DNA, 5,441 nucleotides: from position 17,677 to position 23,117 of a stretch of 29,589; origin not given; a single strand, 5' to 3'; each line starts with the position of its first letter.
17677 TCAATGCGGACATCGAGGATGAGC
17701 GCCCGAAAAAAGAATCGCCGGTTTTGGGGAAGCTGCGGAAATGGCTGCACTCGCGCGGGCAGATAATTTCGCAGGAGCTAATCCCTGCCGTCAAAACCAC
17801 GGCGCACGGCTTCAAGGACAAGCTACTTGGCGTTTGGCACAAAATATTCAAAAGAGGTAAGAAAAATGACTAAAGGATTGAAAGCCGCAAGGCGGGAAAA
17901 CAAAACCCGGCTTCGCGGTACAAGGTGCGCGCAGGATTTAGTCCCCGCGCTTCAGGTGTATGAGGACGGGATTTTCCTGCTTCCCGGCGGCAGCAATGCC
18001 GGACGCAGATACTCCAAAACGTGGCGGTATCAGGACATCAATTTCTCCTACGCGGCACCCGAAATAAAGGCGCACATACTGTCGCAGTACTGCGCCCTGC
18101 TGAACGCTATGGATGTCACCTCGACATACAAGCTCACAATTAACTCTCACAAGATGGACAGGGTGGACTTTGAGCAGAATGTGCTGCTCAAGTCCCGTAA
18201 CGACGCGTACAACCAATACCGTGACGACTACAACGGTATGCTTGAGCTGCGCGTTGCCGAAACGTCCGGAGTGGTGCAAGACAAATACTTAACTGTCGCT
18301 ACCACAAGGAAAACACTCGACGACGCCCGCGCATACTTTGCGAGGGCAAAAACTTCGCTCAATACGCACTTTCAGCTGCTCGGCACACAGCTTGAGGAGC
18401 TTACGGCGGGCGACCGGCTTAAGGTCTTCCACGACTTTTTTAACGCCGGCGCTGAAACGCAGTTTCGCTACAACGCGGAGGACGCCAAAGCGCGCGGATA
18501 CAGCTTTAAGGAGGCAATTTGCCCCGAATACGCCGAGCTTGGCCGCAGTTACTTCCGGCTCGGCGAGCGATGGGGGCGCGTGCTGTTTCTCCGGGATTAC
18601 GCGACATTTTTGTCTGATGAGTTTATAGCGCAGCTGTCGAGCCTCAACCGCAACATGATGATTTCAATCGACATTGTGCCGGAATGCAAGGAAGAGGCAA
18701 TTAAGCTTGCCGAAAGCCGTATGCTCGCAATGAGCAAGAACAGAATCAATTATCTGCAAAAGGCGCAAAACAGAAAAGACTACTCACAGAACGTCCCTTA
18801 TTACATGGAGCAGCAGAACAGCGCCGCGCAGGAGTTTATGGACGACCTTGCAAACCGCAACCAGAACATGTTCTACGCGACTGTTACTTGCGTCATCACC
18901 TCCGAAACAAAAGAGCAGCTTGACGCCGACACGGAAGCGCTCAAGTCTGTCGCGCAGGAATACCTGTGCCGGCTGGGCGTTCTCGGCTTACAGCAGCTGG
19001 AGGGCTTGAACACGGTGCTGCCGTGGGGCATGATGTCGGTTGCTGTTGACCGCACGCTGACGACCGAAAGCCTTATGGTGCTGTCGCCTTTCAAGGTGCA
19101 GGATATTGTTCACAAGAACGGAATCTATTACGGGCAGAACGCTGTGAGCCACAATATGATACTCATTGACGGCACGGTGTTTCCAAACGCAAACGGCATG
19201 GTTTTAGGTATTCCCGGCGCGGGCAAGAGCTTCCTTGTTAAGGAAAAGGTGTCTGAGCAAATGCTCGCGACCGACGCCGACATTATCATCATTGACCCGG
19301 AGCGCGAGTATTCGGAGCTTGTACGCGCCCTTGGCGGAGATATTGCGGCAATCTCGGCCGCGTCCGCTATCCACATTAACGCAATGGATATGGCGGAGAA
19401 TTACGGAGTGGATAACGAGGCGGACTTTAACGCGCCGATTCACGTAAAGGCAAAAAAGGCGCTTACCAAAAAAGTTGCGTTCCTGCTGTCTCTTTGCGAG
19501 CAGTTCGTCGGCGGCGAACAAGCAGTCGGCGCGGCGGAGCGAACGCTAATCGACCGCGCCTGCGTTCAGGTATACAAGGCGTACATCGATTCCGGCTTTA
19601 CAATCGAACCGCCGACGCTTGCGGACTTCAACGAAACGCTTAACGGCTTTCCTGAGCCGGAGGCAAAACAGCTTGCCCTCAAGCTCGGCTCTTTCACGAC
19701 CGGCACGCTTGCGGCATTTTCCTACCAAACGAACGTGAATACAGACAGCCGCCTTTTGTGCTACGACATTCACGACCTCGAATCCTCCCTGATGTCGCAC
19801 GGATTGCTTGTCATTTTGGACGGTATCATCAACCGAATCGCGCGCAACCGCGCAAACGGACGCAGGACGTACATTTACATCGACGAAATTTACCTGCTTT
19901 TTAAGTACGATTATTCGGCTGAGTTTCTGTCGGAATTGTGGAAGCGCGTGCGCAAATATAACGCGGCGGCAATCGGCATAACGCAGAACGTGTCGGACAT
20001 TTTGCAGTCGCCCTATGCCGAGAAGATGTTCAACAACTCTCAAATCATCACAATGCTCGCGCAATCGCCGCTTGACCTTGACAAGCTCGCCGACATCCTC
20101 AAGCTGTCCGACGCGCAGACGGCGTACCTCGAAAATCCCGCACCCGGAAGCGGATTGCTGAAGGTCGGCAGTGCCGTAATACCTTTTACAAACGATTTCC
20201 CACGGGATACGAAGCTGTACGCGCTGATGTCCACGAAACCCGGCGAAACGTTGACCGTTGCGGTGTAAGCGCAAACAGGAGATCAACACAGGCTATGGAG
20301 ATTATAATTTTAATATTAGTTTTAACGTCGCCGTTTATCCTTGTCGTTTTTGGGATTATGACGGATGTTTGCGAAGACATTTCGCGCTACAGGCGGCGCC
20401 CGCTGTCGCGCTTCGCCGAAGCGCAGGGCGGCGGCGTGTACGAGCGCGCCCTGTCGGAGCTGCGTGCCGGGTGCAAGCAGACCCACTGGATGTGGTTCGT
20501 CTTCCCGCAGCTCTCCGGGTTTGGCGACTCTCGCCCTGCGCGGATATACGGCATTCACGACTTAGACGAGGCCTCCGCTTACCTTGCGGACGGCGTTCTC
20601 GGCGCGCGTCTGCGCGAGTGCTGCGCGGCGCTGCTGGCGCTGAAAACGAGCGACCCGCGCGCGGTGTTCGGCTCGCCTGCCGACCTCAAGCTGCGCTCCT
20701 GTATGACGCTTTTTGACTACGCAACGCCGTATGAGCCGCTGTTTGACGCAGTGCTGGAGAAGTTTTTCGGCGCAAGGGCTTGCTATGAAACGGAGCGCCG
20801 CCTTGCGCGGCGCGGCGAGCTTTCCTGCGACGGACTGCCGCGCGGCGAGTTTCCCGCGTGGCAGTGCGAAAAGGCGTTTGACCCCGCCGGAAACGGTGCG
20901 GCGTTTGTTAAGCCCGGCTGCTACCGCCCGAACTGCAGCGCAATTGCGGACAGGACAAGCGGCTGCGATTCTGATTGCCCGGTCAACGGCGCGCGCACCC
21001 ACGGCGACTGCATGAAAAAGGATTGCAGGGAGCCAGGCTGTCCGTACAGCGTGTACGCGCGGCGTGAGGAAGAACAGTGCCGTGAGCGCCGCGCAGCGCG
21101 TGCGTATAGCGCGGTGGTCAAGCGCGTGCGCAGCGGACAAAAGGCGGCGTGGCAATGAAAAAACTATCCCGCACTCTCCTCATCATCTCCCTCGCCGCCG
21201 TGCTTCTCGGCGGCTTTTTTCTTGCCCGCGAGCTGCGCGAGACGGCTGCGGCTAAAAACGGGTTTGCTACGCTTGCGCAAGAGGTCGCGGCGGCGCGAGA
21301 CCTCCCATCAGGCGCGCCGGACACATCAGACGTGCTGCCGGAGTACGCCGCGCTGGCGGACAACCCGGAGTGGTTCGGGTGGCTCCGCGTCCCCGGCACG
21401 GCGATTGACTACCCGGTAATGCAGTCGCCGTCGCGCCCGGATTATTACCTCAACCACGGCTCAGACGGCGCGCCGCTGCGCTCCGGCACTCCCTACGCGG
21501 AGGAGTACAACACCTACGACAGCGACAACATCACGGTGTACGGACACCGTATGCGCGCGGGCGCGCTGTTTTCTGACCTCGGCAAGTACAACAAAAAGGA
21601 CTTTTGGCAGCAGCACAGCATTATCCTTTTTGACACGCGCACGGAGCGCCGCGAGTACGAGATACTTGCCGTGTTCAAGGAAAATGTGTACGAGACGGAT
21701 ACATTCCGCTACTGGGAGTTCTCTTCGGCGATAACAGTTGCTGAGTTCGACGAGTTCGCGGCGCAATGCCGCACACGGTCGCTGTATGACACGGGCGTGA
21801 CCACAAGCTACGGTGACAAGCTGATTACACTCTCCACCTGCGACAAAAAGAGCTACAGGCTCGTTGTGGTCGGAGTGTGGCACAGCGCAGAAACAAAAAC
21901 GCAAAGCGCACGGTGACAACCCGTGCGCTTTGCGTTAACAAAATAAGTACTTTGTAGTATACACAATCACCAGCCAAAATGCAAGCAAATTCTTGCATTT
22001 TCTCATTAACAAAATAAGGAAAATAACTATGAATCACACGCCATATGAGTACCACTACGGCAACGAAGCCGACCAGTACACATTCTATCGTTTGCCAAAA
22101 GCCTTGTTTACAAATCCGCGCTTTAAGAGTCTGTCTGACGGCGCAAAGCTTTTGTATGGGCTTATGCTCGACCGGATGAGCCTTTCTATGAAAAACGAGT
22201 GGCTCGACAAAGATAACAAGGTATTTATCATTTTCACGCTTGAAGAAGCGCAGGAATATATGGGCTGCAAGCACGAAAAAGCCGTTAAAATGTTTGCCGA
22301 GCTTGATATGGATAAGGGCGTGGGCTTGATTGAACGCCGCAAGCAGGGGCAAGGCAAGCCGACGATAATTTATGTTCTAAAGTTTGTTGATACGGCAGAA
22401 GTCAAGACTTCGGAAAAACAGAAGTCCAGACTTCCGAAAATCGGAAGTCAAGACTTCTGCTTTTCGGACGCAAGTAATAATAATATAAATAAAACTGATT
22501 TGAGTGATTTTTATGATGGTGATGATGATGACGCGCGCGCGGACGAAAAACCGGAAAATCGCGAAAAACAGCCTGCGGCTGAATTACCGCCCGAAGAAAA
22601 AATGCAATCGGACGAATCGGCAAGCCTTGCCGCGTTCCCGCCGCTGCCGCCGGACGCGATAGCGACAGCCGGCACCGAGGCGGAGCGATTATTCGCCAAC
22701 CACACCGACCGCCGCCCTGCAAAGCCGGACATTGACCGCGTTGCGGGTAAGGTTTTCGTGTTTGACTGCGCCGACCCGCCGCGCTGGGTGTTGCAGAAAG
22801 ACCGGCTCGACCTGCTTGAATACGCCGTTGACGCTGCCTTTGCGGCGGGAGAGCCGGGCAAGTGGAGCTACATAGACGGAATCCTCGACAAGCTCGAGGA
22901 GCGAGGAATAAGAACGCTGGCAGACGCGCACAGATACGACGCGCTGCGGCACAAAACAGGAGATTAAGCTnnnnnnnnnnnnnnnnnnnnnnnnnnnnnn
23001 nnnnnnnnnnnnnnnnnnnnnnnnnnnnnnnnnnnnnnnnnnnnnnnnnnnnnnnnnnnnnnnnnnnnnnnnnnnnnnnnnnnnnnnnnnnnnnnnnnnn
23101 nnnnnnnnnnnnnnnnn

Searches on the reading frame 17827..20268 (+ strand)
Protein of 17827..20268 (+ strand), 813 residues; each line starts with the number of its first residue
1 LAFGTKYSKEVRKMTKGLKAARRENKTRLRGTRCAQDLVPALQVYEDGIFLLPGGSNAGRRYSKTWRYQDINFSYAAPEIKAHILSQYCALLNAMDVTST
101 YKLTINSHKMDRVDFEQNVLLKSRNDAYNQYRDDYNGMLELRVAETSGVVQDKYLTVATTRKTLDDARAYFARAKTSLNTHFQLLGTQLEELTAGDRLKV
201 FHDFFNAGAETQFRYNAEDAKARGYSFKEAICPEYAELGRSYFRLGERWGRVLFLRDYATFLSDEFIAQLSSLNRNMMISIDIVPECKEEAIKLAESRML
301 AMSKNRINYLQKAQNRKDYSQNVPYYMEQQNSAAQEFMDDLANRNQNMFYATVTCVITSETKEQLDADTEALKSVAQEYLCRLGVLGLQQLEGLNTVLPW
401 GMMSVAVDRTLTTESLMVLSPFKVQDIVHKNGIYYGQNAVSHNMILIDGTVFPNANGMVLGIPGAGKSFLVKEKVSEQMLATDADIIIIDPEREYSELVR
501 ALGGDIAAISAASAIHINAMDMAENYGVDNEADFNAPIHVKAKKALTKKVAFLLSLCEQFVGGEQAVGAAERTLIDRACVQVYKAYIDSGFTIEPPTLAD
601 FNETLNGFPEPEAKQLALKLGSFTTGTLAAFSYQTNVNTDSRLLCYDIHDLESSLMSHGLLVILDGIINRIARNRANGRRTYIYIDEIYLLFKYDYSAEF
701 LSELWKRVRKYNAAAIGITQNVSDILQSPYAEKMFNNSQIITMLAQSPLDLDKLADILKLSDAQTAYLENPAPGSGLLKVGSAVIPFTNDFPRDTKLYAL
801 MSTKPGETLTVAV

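Call 25: search_protein_families(library=pfam, proteins=[window:17827-20268:+], max_evalue=0.001)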
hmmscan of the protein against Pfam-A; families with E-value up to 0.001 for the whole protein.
window:17827-20268:+ (813 aa): 3 families
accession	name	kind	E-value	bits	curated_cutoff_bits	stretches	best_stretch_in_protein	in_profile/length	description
PF19044.6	P-loop_TraG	-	1.1e-18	67.5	25.8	2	654-766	227-340/413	TraG P-loop domain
PF12846.13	AAA_10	-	1.8e-08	34.3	27.5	1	447-507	14-69/362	AAA-like domain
PF01935.23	DUF87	-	1.2e-05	26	23.2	1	459-523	28-93/220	Helicase HerA, central domain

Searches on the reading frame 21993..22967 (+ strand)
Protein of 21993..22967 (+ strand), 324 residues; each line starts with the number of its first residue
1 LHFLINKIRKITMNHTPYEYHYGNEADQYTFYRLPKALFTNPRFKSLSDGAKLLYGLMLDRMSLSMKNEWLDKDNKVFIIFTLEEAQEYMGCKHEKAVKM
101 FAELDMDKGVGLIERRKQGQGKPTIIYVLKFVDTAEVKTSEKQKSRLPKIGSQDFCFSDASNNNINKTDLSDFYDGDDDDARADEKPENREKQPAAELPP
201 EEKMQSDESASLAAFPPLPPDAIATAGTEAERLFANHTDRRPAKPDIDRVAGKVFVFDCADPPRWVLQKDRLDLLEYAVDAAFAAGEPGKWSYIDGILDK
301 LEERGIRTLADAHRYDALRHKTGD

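Call 13: search_protein_families(library=pfam, proteins=[window:21993-22967:+], max_evalue=0.01)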
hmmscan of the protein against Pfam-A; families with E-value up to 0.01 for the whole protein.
window:21993-22967:+ (324 aa): 2 families
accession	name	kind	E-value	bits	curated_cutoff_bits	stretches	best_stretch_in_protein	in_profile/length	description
PF06970.17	RepA_N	-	2.5e-28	98.2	30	1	30-104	2-76/76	Replication initiator protein A (RepA) N-terminus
PF07261.16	DnaB_2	-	1.5e-05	25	22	1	273-315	32-73/74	Replication initiation and membrane attachment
